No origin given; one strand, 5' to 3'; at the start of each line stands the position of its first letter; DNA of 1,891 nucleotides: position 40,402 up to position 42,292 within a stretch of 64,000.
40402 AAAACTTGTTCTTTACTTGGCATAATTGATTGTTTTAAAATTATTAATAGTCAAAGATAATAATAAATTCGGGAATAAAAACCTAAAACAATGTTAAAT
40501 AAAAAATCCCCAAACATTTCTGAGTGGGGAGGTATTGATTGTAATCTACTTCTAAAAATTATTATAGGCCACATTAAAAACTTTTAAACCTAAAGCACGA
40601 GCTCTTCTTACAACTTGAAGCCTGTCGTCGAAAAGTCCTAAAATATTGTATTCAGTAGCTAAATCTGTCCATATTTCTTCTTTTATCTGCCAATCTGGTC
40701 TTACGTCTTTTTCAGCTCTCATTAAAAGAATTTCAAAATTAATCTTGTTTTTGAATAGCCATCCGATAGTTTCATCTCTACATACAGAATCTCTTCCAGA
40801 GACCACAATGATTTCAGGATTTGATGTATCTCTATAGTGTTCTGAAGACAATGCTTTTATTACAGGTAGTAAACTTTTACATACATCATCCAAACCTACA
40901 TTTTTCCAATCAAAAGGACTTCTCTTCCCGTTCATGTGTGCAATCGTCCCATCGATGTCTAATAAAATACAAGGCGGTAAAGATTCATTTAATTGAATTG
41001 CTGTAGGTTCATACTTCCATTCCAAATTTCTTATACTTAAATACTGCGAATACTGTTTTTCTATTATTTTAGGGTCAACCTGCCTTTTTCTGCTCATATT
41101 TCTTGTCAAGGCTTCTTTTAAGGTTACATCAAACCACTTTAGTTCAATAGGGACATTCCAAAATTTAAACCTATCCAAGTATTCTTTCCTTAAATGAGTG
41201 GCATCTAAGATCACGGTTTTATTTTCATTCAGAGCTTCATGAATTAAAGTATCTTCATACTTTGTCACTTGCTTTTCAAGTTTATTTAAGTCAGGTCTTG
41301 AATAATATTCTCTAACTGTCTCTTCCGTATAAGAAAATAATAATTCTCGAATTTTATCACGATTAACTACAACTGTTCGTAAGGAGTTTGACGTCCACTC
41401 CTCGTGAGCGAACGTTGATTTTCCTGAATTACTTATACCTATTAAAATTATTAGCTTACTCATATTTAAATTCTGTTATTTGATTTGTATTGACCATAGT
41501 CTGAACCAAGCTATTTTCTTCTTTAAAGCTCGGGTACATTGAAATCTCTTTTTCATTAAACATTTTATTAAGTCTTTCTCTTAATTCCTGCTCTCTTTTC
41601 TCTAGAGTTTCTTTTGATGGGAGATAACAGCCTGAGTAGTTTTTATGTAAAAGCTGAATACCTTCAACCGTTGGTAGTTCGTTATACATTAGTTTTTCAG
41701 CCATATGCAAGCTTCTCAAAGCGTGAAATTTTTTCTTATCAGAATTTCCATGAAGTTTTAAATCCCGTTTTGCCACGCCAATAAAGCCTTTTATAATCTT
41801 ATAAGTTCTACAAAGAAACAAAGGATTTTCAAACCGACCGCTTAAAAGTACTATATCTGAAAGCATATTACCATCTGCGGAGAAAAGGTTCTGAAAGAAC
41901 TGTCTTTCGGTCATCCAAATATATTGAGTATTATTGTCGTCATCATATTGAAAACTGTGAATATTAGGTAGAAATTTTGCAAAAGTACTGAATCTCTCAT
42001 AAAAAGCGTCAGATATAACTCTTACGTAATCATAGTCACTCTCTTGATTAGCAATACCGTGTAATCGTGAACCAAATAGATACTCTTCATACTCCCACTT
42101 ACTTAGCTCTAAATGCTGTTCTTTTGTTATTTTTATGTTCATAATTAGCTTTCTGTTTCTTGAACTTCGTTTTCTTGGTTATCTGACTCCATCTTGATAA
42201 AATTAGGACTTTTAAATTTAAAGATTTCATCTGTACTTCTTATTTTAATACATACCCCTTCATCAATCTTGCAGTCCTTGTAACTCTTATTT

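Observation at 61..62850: Recurrent 25-30-bp GC-core motif (about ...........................), more than 30 copies, usually 0-40 bp upstream of small-gene start codons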

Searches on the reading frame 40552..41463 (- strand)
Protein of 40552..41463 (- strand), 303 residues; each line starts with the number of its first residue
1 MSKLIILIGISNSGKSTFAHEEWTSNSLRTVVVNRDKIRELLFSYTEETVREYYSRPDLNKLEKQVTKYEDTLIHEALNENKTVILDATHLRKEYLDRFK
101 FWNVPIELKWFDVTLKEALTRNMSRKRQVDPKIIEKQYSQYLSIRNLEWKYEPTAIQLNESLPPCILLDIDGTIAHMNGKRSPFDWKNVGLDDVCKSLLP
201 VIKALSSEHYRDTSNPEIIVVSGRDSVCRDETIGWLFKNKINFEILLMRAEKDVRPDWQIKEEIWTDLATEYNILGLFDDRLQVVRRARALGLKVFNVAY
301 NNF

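Call 29: search_protein_families(library=phrogs, proteins=[window:40552-41463:-], max_evalue=0.001)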
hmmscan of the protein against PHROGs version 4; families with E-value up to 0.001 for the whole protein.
window:40552-41463:- (303 aa): 6 families
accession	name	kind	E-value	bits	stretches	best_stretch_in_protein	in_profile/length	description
phrog_505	-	other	1.5e-79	268.5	1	1-303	1-295/295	polynucleotide kinase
phrog_415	-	other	1.5e-22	81.4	1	161-301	19-167/218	polynucleotide kinase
phrog_6931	-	unknown function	1.4e-10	41.9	1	2-144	185-328/343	-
phrog_2071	-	other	1e-07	33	1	2-108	16-114/282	ATPase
phrog_8238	-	DNA, RNA and nucleotide metabolism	1.1e-07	31.4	1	1-138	1-137/737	RNA ligase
phrog_761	-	other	4.5e-05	24.2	1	1-144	18-180/362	thymidylate kinase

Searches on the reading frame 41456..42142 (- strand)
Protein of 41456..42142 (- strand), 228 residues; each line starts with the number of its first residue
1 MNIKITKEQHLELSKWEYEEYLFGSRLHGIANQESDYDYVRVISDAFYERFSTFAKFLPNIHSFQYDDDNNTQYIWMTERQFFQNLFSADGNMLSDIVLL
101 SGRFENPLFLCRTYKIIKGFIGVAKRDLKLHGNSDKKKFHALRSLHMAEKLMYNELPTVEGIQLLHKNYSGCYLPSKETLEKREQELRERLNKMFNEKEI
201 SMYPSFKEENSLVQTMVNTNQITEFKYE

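Call 29: search_protein_families(library=phrogs, proteins=[window:41456-42142:-], max_evalue=0.001)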
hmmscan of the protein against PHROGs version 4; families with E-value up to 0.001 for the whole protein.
window:41456-42142:- (228 aa): 1 family
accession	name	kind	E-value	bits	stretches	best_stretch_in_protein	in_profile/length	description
phrog_388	-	DNA, RNA and nucleotide metabolism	3.9e-06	27.2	1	21-92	42-110/351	nucleotidyltransferase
